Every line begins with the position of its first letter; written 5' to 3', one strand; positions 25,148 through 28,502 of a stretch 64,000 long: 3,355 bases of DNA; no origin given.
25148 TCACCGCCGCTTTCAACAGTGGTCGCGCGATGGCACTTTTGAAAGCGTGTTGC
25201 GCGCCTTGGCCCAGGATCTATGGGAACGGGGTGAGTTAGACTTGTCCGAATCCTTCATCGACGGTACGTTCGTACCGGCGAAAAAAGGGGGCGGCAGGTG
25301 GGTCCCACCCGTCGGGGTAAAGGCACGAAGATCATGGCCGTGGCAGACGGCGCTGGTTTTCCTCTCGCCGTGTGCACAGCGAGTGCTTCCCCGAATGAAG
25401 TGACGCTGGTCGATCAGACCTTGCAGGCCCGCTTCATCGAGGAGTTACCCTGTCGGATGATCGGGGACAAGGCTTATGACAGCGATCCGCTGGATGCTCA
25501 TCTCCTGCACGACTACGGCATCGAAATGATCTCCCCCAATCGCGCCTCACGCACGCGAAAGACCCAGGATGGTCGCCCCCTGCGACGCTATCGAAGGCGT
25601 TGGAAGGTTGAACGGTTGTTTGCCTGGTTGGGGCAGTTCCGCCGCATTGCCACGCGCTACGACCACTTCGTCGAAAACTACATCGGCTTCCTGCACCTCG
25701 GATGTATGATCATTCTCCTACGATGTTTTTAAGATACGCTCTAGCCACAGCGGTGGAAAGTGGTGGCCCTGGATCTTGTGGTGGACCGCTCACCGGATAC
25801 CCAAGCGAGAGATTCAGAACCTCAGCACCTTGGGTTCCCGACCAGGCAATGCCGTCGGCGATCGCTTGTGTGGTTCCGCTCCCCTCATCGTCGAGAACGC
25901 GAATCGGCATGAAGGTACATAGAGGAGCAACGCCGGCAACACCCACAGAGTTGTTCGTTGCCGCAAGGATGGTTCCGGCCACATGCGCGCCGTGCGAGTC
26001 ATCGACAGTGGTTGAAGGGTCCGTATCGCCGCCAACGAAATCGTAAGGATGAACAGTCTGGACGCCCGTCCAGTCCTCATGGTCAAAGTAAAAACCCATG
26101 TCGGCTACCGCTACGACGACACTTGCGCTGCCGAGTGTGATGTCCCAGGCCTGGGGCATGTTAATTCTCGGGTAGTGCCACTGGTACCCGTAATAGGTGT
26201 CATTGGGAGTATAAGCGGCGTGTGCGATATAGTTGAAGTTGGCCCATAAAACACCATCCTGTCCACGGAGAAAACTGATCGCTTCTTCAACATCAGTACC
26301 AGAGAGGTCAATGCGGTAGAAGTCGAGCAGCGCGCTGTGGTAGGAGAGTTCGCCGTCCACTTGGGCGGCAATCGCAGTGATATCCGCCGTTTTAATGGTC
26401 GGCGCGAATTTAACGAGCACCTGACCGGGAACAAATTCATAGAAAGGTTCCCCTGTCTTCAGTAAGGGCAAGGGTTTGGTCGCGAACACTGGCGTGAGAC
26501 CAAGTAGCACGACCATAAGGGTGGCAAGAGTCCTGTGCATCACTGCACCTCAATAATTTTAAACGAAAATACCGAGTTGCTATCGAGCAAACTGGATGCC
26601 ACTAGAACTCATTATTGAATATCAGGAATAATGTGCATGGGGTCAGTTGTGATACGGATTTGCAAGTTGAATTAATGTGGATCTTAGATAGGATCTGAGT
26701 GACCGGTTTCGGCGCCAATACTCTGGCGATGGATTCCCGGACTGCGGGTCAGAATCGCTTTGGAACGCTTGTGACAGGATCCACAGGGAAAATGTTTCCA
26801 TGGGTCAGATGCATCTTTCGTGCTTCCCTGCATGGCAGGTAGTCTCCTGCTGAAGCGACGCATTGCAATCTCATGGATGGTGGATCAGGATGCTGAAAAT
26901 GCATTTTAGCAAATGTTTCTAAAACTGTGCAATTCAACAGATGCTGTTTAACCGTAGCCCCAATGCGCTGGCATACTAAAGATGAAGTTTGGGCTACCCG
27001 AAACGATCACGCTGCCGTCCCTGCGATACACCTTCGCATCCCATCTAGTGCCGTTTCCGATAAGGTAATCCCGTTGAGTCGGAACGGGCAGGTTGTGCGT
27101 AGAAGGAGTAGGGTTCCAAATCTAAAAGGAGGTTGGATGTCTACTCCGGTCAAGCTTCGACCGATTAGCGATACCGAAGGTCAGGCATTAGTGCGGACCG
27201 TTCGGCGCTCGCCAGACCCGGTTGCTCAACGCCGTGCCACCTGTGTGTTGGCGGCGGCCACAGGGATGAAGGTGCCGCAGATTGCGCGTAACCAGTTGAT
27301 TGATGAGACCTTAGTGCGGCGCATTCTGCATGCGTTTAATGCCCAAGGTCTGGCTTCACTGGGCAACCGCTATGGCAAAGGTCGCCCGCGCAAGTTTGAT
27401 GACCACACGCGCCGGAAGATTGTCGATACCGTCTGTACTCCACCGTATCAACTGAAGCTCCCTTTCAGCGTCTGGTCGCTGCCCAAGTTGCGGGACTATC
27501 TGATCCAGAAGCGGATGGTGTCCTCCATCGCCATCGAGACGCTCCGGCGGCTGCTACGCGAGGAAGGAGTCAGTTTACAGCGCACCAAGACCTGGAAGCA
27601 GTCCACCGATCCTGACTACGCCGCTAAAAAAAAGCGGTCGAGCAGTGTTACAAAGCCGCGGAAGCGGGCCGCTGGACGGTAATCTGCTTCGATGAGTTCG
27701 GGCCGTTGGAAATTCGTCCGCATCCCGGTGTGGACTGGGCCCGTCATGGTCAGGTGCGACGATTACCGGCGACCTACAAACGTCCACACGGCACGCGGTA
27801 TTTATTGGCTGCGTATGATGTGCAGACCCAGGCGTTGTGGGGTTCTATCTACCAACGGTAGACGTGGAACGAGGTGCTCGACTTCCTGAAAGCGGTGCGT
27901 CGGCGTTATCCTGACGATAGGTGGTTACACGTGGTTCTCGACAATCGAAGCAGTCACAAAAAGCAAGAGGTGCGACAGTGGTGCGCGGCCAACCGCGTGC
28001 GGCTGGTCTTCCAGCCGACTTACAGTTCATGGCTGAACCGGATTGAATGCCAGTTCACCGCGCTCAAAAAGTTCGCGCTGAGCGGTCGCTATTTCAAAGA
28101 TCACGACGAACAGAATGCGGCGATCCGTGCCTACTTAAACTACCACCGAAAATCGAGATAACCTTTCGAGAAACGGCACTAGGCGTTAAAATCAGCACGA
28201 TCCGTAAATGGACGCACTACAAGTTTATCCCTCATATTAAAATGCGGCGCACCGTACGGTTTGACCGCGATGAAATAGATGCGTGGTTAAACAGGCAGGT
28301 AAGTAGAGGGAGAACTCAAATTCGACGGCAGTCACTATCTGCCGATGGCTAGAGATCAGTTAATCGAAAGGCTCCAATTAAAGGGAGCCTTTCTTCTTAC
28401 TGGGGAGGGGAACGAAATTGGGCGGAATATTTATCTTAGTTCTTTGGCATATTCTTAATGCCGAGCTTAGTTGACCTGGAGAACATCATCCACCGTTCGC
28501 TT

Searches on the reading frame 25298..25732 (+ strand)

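Call 6: search_protein_families(library=pfam, proteins=[window:25298-25732:+], max_evalue=0.1)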
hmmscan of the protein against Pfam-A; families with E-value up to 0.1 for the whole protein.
window:25298-25732:+ (144 aa): 3 families
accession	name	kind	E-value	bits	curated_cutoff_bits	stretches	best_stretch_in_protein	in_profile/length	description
PF01609.27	DDE_Tnp_1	-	3.1e-15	56.9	23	1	8-134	34-194/200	Transposase DDE domain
PF13586.12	DDE_Tnp_1_2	-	6.7e-05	23.7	29.2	1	57-142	4-86/86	Transposase DDE domain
PF13612.12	DDE_Tnp_1_3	-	0.018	15.5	27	1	39-117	70-147/155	Transposase DDE domain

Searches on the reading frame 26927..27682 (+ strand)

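Call 6: search_protein_families(library=pfam, proteins=[window:26927-27682:+], max_evalue=0.1)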
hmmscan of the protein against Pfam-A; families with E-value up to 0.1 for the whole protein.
window:26927-27682:+ (251 aa): 6 families
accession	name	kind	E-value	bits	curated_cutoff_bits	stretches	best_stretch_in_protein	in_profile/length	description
PF13565.12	HTH_32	-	2.3e-14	54.1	33.7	1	130-210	2-73/73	Homeodomain-like domain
PF13551.12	HTH_29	-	4.4e-14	52.7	28.1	1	103-162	1-63/64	Winged helix-turn helix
PF13518.12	HTH_28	-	1.5e-06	28.6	25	1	102-155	1-52/52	Helix-turn-helix domain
PF13384.12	HTH_23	-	3.3e-06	27.2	24.6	1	99-145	3-49/50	Homeodomain-like domain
PF13592.12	HTH_33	-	0.0031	17.5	25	1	180-237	2-58/60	Winged helix-turn helix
PF12076.13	CER1-like_C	-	0.062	13.5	28.3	0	95-142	83-131/164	CER1-like, C-terminal domain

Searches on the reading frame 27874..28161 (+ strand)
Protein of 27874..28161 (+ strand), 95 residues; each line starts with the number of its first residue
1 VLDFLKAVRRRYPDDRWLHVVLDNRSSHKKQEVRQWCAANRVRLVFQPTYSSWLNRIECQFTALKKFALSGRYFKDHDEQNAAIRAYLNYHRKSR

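Call 6: search_protein_families(library=pfam, proteins=[window:27874-28161:+], max_evalue=0.1)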
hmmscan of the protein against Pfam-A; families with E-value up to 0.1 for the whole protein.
window:27874-28161:+ (95 aa): 3 families
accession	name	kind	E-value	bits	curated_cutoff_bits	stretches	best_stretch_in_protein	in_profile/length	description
PF13358.12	DDE_3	-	3.9e-16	59.6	28.6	1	3-79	66-144/146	DDE superfamily endonuclease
PF03184.25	DDE_1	-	0.015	15.3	22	1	4-52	61-112/177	DDE superfamily endonuclease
PF00665.32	rve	-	0.02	15.6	32.6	1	4-51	54-101/102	Integrase core domain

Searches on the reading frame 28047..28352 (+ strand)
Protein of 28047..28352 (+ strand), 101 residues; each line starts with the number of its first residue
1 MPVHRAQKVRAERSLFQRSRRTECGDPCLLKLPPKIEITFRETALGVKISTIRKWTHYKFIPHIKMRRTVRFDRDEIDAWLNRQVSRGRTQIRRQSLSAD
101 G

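Call 6: search_protein_families(library=pfam, proteins=[window:28047-28352:+], max_evalue=0.1)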
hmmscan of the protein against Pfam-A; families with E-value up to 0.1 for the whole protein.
window:28047-28352:+ (101 aa): 1 family
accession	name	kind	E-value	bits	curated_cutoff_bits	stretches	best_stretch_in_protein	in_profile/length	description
PF12728.13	HTH_17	-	1e-07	32.5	27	1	45-84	11-50/51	Helix-turn-helix domain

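Call 7: search_protein_families(library=padloc, proteins=[window:28047-28352:+], max_evalue=1)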
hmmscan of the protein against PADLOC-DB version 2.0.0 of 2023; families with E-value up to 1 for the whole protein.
window:28047-28352:+ (101 aa): 1 family
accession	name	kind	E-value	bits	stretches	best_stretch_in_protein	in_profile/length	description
PDLC03348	MTase_II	-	0.0012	15.4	1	42-96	17-74/727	Type II methyltransferase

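Call 8: search_protein_families(library=phrogs, proteins=[window:28047-28352:+], max_evalue=1)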
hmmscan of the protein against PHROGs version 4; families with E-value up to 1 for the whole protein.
window:28047-28352:+ (101 aa): 12 families
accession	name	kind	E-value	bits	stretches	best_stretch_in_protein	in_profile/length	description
phrog_66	-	integration and excision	6.2e-08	33.7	1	44-94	102-153/412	excisionase and transcriptional regulator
phrog_668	-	DNA, RNA and nucleotide metabolism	5.2e-06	27.3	1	44-89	72-118/181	HTH DNA binding protein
phrog_25262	-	unknown function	5.9e-05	24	1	39-94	36-94/106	-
phrog_15534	-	DNA, RNA and nucleotide metabolism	0.00023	22.6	1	45-83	53-90/93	HTH DNA binding protein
phrog_597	-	DNA, RNA and nucleotide metabolism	0.0026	18.8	1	44-89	121-169/200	DNA binding protein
phrog_57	-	head and packaging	0.027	15.3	1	45-93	22-71/199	terminase small subunit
phrog_1840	-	integration and excision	0.064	14.8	1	61-86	33-58/90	excisionase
phrog_28287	-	unknown function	0.074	14.2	1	66-94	54-84/113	-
phrog_7338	-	unknown function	0.083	14.2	1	45-87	40-83/87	-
phrog_1729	-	unknown function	0.16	13.1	1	43-82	100-139/142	-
phrog_12527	-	integration and excision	0.18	12.9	1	43-84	37-78/130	excisionase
phrog_2474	-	transcription regulation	0.36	11.8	1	43-57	56-70/118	MerR-like transcriptional regulator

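Call 9: search_protein_families(library=ncbifam, proteins=[window:28047-28352:+], max_evalue=1)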
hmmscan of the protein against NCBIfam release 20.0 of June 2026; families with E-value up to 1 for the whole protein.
window:28047-28352:+ (101 aa): 4 families
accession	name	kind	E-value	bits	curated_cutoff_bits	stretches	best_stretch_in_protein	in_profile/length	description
TIGR01764.1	excise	domain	3.7e-09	36.8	28.8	1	45-82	11-48/49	excisionase family DNA-binding protein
NF047737.1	antiphage_MADS1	equivalog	1.7e-07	31.4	80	1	45-81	13-49/49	methylation-associated defense system helix-turn-helix domain-containing protein MAD1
NF050017.1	TransRegFevR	equivalog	0.1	12.9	180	1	42-78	39-72/109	transcriptional regulator FevR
NF009756.0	PRK13261.2-2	equivalog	0.24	10.8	138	1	12-35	35-58/153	urease accessory protein UreE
